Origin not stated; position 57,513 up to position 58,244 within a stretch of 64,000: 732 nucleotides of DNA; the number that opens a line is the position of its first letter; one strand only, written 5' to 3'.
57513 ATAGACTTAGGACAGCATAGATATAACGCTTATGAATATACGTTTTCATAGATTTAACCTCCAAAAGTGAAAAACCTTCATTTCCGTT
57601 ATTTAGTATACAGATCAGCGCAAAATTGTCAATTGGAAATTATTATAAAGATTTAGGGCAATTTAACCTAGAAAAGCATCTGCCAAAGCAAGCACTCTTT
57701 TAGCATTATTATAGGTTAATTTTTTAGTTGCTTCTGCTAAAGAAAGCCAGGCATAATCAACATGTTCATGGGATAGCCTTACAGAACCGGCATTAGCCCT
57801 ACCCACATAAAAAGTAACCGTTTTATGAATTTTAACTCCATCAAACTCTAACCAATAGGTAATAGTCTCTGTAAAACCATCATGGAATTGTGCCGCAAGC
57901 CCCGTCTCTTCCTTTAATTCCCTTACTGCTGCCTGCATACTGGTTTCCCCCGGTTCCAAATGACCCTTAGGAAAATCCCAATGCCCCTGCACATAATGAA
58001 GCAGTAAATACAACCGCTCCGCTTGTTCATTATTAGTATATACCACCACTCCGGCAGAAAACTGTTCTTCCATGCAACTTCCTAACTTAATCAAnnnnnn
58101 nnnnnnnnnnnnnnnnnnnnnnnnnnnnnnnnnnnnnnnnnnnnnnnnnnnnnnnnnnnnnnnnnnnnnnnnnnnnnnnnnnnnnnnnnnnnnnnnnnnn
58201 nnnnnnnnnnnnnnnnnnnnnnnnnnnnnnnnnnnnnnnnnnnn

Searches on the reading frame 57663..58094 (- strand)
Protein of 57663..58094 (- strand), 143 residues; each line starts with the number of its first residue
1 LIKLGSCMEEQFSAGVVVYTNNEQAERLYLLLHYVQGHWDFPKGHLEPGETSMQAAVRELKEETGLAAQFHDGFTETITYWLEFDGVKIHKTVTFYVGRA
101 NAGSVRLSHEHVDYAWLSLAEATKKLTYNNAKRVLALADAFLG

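Call 80: search_protein_families(library=pfam, proteins=[window:57663-58094:-], max_evalue=0.001)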
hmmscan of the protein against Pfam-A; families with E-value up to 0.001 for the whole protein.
window:57663-58094:- (143 aa): 2 families
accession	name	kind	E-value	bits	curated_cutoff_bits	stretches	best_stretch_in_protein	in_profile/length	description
PF00293.34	NUDIX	-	6.9e-20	71.9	21.1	1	13-135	5-131/134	NUDIX domain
PF14815.12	NUDIX_4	-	0.00066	19.9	35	1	36-125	24-100/113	NUDIX domain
